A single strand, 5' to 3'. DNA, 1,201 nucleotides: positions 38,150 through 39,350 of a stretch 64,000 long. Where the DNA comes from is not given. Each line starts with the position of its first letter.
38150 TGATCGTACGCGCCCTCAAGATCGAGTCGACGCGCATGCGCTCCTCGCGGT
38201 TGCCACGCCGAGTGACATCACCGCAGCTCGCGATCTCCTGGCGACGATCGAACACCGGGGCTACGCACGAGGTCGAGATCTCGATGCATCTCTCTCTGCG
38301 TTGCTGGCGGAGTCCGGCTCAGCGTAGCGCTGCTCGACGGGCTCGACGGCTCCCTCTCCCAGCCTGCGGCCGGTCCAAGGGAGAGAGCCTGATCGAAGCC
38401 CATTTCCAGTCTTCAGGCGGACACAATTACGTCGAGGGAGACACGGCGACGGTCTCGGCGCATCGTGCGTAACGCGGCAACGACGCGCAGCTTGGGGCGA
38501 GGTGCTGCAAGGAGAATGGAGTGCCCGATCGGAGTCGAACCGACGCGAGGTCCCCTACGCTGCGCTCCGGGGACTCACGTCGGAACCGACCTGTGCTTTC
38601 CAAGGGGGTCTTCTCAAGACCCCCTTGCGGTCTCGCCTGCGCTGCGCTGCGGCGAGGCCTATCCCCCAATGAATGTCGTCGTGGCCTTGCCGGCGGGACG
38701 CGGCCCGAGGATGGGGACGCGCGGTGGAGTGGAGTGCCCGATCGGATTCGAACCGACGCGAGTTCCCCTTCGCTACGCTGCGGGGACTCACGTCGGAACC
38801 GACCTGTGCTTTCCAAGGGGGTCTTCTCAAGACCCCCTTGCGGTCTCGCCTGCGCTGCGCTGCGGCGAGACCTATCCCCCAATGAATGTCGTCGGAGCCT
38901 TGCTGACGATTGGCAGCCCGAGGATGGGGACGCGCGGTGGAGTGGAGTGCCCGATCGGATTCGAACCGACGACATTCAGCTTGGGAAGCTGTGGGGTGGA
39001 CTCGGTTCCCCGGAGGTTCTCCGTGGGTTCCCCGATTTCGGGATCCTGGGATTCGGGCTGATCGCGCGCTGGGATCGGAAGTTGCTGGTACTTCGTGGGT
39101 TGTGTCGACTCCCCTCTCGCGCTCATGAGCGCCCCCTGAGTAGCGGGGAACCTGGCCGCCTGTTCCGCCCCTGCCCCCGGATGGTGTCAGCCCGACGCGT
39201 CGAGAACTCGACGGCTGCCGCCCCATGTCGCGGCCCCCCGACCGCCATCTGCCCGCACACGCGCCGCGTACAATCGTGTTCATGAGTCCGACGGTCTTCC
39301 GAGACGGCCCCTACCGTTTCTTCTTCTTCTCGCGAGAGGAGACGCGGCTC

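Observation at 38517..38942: ~213-nt structured units that end in a tRNA-like T-arm/acceptor/CCA but have no 5' acceptor strand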

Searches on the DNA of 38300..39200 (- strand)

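Call 36: search_rna_families(source=window, start=38300, end=39200, threshold=evalue, max_evalue=10)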
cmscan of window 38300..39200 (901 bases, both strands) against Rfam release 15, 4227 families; matches with E-value up to 10: 10.
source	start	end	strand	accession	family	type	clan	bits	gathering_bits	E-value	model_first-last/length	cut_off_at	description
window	38954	39011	-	RF00005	tRNA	Gene; tRNA;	CL00001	22.5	29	0.053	10-63/71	no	tRNA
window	38749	38801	-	RF03934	mir-m107-1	Gene; miRNA;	-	21.9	83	0.26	1-65/65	no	mir-m107-1 microRNA precursor family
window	38526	38593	-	RF01665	P13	Gene; sRNA;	-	20.1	70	1.9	1-76/76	no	Pseudomonas sRNA P13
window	38887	39018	+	RF02127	GNAS-AS1_1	Gene; lncRNA;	-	19.6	45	1.3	1-105/105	no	GNAS antisense RNA 1 conserved region 1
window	38536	38588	-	RF03934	mir-m107-1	Gene; miRNA;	-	19.3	83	1.1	1-65/65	no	mir-m107-1 microRNA precursor family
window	39116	39196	+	RF00987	mir-589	Gene; miRNA;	-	17.7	54.8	3.4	1-96/96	no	mir-589 microRNA precursor family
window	38457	38569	+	RF01497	ALIL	Cis-reg;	-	17.5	50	0.046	1-117/117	no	ALIL pseudoknot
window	38749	38801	+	RF03934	mir-m107-1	Gene; miRNA;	-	17.5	83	3.2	1-65/65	no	mir-m107-1 microRNA precursor family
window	38520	38575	-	RF01852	tRNA-Sec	Gene; tRNA;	CL00001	15.2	47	6.6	1-91/91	no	Selenocysteine transfer RNA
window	38379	38417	+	RF02126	GHRLOS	Gene; lncRNA;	-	10.5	48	9.7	1-70/70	no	Ghrelin opposite strand RNA conserved region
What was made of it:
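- On tRNA-like structure / tRNA 3' mimic: The Rfam tRNA models do not hit the unit (call 36).
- On Any Rfam 15 family: Nothing convincing appears in the E-value scan of 38300-39200; the best hits are 15-22 bits to unrelated families (call 36).
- The Rfam tRNA models do not recognise it (call 36).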

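Call 65: build_rna_model(alignment_id=A3, structure=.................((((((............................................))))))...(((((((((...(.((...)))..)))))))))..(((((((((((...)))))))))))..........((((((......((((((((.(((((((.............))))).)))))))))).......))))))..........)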
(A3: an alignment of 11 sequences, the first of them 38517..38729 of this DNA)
Model R1 built from alignment A3 (11 sequences, 226 columns); structure: as given.
model positions 213; base pairs 50; branch points 3; effective number of sequences 1.53; information 0.59 bits per position. Calibrated on 0.2 Mb of random sequence (short: E-values are rough).
structure used (alignment columns):
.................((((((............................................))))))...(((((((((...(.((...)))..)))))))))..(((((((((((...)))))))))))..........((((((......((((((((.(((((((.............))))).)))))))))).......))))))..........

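Call 66: search_with_rna_model(model_id=R1, sources=[window, L001, L005, L007, L009, L010, L011, L012, L008], max_evalue=1, make_alignment=true)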
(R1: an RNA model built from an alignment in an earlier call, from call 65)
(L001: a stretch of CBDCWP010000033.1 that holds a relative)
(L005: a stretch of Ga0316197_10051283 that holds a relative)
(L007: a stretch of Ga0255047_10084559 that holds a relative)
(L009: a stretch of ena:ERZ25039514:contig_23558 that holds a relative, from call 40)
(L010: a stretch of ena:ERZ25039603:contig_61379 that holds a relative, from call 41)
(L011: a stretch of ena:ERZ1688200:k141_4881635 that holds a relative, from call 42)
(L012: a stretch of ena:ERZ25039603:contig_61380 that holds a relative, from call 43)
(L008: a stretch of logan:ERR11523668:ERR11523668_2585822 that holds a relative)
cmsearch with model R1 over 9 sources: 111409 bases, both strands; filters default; matches with E-value up to 1: 47.
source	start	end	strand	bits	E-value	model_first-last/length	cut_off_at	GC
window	38730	38942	-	249.7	6.2e-74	1-213/213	no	0.65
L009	7399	7611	-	244.6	2.2e-72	1-213/213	no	0.68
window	52192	52404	-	243.9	3.5e-72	1-213/213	no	0.68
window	38517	38729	-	239.7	6.6e-71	1-213/213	no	0.69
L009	7612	7823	-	238.6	1.4e-70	1-213/213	no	0.68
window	48255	48471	-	202.7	9.5e-60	1-213/213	no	0.68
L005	473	683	+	189.9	6.7e-56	1-213/213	no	0.7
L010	2789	3006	-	171.1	3.4e-50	1-213/213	no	0.71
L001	6191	6386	+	162.8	1e-47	1-213/213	no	0.67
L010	408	614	-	156.8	7e-46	1-213/213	no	0.69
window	48079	48254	-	141.8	2.3e-41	1-213/213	no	0.65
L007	1456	1634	-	136.4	1e-39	28-213/213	5'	0.68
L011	1002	1191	-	94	6e-27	1-213/213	no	0.67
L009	7275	7398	-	86.7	9.4e-25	1-213/213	no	0.63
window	46164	46322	-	70.3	8.4e-20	1-213/213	no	0.6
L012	5898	6085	-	27.3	7.9e-07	1-213/213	no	0.65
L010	615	814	-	23.9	8.8e-06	1-213/213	no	0.64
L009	9451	9659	-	22.8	1.9e-05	1-213/213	no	0.64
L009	7824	8034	-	21.2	5.7e-05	1-213/213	no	0.64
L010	2880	2902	+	20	0.00013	105-127/213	no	0.61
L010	3009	3140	-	19.8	0.00014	1-213/213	no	0.64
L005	576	600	-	18.3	0.00041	104-128/213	no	0.6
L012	4284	4424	-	18.1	0.00049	1-213/213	no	0.62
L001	6294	6318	-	17.8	0.00058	104-128/213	no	0.56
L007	1536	1560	+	17.7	0.00063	104-128/213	no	0.64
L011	1025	1067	+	17.2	0.00093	147-190/213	no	0.81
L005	618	660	-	17.2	0.00094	147-190/213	no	0.81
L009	7306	7484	+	16.3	0.0018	1-213/213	no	0.65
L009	7500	7697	+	15.8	0.0024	1-213/213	no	0.69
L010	431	473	+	12.4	0.026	147-190/213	no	0.79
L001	5998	6186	+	12.3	0.028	1-213/213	no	0.66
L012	5875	5967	+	11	0.067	1-213/213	no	0.62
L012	4262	4375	+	10.5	0.094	1-213/213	no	0.62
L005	294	470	+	9.6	0.17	1-213/213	no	0.64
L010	2813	2856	+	9.1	0.26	147-190/213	no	0.8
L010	2589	2627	-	8.9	0.3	147-193/213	no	0.72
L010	2985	3100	+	8.3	0.44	1-213/213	no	0.66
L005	327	494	-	8.2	0.48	1-213/213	no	0.66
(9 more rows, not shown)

Alignment A4: 47 matches aligned to the model, 489 columns, each read 5' to 3' on its own strand. Consensus structure (alignment columns), stored with it:
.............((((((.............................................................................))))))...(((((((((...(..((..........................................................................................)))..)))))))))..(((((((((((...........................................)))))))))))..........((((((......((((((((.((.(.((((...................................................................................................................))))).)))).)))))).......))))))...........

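Call 67: search_with_rna_model(model_id=R1, sources=[window, L001, L005, L007, L009, L010], max_evalue=1e-38, make_alignment=true)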
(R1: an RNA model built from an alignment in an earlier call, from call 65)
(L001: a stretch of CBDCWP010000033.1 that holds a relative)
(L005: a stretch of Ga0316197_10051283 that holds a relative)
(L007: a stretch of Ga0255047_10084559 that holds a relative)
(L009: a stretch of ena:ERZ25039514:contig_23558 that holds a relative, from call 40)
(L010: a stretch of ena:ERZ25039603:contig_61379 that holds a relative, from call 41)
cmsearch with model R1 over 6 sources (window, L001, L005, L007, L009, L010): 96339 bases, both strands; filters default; matches with E-value up to 1e-38: 12.
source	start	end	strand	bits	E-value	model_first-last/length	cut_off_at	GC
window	38730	38942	-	249.7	5.4e-74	1-213/213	no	0.65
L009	7399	7611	-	244.6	1.9e-72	1-213/213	no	0.68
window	52192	52404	-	243.9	3e-72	1-213/213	no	0.68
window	38517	38729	-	239.7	5.7e-71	1-213/213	no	0.69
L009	7612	7823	-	238.6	1.2e-70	1-213/213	no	0.68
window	48255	48471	-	202.7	8.2e-60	1-213/213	no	0.68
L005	473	683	+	189.9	5.8e-56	1-213/213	no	0.7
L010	2789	3006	-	171.1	2.9e-50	1-213/213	no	0.71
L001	6191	6386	+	162.8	8.9e-48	1-213/213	no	0.67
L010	408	614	-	156.8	6.1e-46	1-213/213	no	0.69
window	48079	48254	-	141.8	2e-41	1-213/213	no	0.65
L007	1456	1634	-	136.4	8.7e-40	28-213/213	5'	0.68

Alignment A5: 12 matches aligned to the model, 233 columns, each read 5' to 3' on its own strand. Consensus structure (alignment columns), stored with it:
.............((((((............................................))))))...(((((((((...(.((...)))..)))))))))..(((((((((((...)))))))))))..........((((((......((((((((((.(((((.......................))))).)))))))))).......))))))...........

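Call 81: search_dna_similar(query=window:38474-39180:-, collection=phages, mode=distant, max_evalue=0.001)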
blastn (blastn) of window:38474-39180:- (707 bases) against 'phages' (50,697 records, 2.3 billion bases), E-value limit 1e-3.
Records with a match: 3; places in all: 3; records where one place covers at least 80% of the query: 0.
Best place of each record, by identity: 80-90% 3.
By first word of the organism name: Synechococcus 3.
By host as written in the record: Synechococcus sp. WH8102 2; Synechococcus sp. WH7803 1.
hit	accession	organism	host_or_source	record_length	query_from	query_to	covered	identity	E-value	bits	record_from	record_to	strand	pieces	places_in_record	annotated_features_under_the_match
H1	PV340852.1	Synechococcus phage Sf-CH5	Synechococcus sp. WH8102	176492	190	227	5%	89.5%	4e-4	52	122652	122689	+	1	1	tRNA-Gly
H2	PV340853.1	Synechococcus phage Sf-CH8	Synechococcus sp. WH8102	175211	190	227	5%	89.5%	4e-4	52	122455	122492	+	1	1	tRNA-Gly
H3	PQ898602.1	Synechococcus phage S-SCSM2R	Synechococcus sp. WH7803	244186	190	227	5%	89.5%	4e-4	52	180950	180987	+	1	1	tRNA-Gly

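Call 82: search_dna_similar(query=window:38474-39180:-, collection=plasmids, mode=distant, max_evalue=0.001)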
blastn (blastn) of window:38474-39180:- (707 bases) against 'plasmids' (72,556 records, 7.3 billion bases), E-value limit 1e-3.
Records with a match: 12; places in all: 13; records where one place covers at least 80% of the query: 0.
Best place of each record, by identity: 90-95% 2; 80-90% 10.
By first word of the organism name: Microvirga 4; Sinorhizobium 4; Roseomonas 2; Methylobacterium 1; Miltoncostaea 1.
By predicted mobility (MOB-suite, as given by PLSDB): non-mobilizable 12.
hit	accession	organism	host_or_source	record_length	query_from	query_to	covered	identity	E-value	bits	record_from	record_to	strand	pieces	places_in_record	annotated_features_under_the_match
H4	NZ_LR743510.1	Methylobacterium bullatum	-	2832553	192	242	7%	90.2%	5e-9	71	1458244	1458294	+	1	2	none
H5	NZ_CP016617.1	Microvirga ossetica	Vicia alpestris,cell culture,nodules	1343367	190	238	7%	87.8%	7e-7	63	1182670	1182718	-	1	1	none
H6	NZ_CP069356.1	Microvirga sp. VF16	Vachellia farnesiana,Cell culture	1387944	190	238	7%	87.8%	7e-7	63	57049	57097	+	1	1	none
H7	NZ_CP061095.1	Roseomonas marmotae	Marmota himalayana,pure culture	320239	190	238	7%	85.7%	3e-5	58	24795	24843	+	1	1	none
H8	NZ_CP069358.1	Microvirga sp. VF16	Vachellia farnesiana,Cell culture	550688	190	238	7%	85.7%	3e-5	58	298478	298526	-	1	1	none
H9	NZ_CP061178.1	Roseomonas haemaphysalidis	tick,pure culture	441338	190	238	7%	85.7%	3e-5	58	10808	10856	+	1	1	none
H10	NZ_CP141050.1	Microvirga lotononidis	-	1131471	190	229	6%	90.0%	1e-4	55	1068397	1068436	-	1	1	none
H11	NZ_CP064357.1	Miltoncostaea oceani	pure culture,marine sediment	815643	192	230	6%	89.7%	4e-4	54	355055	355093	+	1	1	none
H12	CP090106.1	Sinorhizobium meliloti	Medicago,Cell culture,Plant nodule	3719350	190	228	6%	89.7%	4e-4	54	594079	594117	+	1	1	none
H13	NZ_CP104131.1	Sinorhizobium sp. K101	Phaseolus vulgaris,cell ...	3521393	190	228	6%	89.7%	4e-4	54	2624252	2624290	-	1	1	none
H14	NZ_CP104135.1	Sinorhizobium sp. C101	Phaseolus vulgaris,cell ...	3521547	190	228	6%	89.7%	4e-4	54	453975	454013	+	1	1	none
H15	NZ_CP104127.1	Sinorhizobium sp. M103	Phaseolus vulgaris,cell ...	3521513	190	228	6%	89.7%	4e-4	54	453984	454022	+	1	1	none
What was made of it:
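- Tried and rejected: In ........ and PLSDB only ordinary tRNA-Gly genes matched (calls 81, 82).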

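Call 96: search_with_rna_model(model_id=R1, sources=[L021, L022, L023, L024, L025, L026], max_evalue=0.01)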
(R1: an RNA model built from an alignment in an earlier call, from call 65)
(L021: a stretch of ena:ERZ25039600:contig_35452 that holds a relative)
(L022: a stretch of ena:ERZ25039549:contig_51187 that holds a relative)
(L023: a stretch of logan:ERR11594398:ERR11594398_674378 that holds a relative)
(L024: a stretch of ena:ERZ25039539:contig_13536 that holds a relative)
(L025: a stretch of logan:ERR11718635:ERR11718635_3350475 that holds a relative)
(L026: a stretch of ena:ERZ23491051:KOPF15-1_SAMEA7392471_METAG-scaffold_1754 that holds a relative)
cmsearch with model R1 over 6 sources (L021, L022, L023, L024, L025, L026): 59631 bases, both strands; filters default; matches with E-value up to 0.01: 3.
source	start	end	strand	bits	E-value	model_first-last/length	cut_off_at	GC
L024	14609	14830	+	18.7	0.00017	1-213/213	no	0.65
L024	19375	19579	+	14.2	0.0039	1-213/213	no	0.6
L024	10559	10734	+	13.2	0.008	1-213/213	no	0.7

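Call 108: search_with_rna_model(model_id=R1, sources=[L027, L028, L029, L030], max_evalue=0.01)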
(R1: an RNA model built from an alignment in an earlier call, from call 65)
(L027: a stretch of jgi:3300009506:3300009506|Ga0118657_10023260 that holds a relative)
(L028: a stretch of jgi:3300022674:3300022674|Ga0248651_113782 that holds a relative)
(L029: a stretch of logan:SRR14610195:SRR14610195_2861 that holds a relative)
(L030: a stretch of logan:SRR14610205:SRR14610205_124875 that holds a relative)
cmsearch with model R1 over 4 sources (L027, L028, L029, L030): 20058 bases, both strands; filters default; matches with E-value up to 0.01: 1.
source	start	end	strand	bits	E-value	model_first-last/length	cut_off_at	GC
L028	1256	1460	+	15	0.00077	1-213/213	no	0.68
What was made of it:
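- L007 cannot be judged because the contig ends (calls 66, 96, 108).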

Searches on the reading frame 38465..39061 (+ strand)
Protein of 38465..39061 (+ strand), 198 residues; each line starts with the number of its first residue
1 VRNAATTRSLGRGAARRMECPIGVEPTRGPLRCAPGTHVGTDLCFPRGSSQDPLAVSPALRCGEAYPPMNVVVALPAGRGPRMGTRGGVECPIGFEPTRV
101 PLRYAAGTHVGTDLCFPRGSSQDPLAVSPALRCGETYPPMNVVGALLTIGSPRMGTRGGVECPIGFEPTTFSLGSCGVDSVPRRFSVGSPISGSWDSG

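Call 39: find_homologous_proteins(query=window:38465-39061:+, max_evalue=0.01)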
Query window:38465-39061:+ (198 aa): 4 proteins with E <= 0.01 among 2873 candidates.
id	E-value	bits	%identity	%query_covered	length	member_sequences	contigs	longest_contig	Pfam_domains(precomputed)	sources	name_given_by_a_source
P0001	4.3e-76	273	83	61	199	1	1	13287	-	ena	-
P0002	8.2e-6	44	46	49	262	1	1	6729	-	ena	-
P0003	4.4e-5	41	54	17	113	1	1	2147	-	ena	-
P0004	2.3e-4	39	78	16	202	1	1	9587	-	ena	-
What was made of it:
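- A gene caller predicted such ORFs in other assemblies (call 39). None of the four ORF hits of call 39 carries a Pfam domain.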

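Call 40: find_encoding_contigs(protein=P0001, flank=10000)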
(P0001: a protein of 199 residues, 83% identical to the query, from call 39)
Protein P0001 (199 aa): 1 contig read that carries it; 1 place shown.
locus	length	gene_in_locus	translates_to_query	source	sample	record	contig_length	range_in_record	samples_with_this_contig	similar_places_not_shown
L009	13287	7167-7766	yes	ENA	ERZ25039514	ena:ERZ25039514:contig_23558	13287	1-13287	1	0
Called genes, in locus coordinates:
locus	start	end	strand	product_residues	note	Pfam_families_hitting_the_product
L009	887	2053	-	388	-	PF05593:RHS_repeat (faint)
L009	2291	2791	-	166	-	PF05593:RHS_repeat (faint)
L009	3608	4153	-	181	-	-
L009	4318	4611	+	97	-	-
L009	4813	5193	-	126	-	-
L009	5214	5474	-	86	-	-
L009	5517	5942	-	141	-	-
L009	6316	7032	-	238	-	PF25023:TEN_YD-shell (weak), PF05593:RHS_repeat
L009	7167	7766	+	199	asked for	-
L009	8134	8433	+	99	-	PF01909:NTP_transf_2, PF18765:Polbeta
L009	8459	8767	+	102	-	PF01934:HepT-like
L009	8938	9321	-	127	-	-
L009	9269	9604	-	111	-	-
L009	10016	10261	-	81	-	-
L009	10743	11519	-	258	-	PF01695:IstB_IS21, PF00308:Bac_DnaA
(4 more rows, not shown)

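Call 41: find_encoding_contigs(protein=P0002, flank=10000)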
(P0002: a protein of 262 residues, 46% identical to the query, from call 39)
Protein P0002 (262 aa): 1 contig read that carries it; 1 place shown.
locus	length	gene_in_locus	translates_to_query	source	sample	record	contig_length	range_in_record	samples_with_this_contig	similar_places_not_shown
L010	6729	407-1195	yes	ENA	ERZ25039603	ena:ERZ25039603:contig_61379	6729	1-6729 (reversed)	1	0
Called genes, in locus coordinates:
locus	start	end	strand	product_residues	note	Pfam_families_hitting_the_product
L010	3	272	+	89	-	?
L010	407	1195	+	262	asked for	-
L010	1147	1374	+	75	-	-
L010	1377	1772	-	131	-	-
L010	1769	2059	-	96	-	-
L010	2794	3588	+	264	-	PF13711:DUF4160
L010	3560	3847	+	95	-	PF10387:DUF2442 (weak)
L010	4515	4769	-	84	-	-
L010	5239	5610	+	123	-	-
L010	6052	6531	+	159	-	PF13683:rve_3 (weak)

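Call 42: find_encoding_contigs(protein=P0003, flank=10000)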
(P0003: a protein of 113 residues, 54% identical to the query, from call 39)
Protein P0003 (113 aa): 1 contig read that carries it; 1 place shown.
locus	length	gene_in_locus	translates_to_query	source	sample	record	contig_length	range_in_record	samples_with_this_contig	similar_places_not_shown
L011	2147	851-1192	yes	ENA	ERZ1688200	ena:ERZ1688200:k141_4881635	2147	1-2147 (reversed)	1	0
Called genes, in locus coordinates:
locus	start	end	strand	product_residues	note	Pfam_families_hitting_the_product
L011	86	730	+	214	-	PF01262:AlaDh_PNT_C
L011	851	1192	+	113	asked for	-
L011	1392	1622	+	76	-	PF04255:DUF433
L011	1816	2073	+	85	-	-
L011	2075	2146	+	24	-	?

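Call 43: find_encoding_contigs(protein=P0004, flank=10000)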
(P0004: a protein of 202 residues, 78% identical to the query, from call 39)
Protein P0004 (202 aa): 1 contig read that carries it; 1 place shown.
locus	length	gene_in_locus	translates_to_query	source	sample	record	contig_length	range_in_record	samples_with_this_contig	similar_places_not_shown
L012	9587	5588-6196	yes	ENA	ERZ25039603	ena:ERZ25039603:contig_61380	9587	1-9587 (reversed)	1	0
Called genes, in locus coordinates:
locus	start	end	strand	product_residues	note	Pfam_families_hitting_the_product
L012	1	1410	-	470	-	?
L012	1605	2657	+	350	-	-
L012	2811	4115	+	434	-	PF13173:AAA_14, PF13635:DUF4143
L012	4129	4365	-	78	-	-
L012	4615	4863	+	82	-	PF13711:DUF4160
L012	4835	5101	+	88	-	PF10387:DUF2442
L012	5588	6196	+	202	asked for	-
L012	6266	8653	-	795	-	PF02985:HEAT (faint), PF13646:HEAT_2 (weak)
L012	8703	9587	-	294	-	?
